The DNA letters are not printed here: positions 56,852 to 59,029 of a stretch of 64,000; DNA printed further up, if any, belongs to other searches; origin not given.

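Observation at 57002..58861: TPR-less GT41 (HMW1C/NGT-like) enzyme in an alphaproteobacterial context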

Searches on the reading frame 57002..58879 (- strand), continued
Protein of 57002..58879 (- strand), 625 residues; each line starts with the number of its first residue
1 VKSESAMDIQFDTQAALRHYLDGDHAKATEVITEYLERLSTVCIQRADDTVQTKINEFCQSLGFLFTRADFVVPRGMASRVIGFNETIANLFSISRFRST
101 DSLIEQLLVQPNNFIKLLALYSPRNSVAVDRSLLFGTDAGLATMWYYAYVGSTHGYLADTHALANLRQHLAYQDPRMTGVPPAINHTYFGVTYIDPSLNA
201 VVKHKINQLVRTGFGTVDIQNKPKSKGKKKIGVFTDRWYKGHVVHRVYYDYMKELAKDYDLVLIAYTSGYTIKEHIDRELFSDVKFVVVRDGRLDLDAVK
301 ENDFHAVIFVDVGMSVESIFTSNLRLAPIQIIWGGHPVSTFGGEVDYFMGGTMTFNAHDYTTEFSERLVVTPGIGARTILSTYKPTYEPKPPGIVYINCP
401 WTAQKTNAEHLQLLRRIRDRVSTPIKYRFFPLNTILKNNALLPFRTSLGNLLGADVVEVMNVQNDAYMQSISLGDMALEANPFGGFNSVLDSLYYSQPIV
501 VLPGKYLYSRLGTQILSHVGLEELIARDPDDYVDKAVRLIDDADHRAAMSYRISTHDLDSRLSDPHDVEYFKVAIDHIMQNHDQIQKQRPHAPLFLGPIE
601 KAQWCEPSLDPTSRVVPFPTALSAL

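Call 59: search_protein_families(library=pfam, proteins=[L024:11902-18516:+, L034:5325-10718:+, L027:11145-15476:+, L068:2666-7093:-, L046:5127-7319:-, L058:1-4619:-], max_evalue=0.001)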
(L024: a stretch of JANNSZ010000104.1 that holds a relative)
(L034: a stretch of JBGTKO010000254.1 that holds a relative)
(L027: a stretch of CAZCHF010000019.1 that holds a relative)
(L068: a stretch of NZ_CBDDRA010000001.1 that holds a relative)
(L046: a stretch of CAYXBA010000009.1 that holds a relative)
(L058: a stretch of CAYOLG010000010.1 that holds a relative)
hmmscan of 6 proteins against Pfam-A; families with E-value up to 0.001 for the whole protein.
L024:11902-18516:+ (2204 aa): 0 families

L034:5325-10718:+ (1797 aa): 2 families
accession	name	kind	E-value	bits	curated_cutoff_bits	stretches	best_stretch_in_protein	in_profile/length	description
PF16483.10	Glyco_hydro_64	-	5.5e-08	32.9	27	1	587-694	109-210/370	Beta-1,3-glucanase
PF01839.29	FG-GAP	-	1.6e-05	25.1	22.1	0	1526-1544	4-22/37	FG-GAP repeat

L027:11145-15476:+ (1443 aa): 1 family
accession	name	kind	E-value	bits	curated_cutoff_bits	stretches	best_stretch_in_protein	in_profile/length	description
PF01839.29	FG-GAP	-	0.0007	19.9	22.1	0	1171-1186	4-19/37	FG-GAP repeat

L068:2666-7093:- (1475 aa): 2 families
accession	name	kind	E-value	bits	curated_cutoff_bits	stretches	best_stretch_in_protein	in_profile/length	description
PF12770.12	CHAT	-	1.7e-59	202.1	24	1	1187-1473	4-289/289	CHAT domain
PF05860.19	TPS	-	1.6e-35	123.6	33.5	1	27-240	1-219/252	TPS secretion domain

L046:5127-7319:- (730 aa): 0 families

L058:1-4619:- (1539 aa): 1 family
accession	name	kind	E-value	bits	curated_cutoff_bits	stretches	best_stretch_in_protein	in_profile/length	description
PF08309.17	LVIVD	-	2.9e-09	36.5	20.2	1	924-955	9-41/42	LVIVD repeat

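Call 63: search_protein_representatives(alignment_id=A2)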
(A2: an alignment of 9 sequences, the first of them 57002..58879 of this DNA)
Query: 9 sequences, 593 profile positions. Proteins with E-value up to 0.001 (for the whole library): 31455; up to 1e-10: 18277; up to 1e-30: 2045. The best 150 are listed.
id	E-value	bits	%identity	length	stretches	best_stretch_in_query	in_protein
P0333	0.0e+00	1309.7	-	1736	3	33-585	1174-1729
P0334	0.0e+00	1262.1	-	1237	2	5-593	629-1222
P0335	0.0e+00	1085.6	-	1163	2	26-593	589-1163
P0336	3.3e-262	887.8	-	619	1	5-592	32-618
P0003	8.8e-238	807.2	-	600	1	7-593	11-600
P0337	2.9e-234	795.6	-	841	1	5-592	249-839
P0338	1.5e-219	747.0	-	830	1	4-593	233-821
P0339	7.0e-218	741.5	-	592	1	3-592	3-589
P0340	5.2e-216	735.3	-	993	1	6-592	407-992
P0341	4.1e-209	712.5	-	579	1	3-577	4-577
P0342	1.3e-204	697.6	-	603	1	6-593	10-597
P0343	1.0e-198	678.2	-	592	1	5-592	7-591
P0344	6.4e-198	675.6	-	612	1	8-592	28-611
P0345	6.7e-198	675.5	-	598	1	9-592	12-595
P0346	7.0e-198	675.4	-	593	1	4-593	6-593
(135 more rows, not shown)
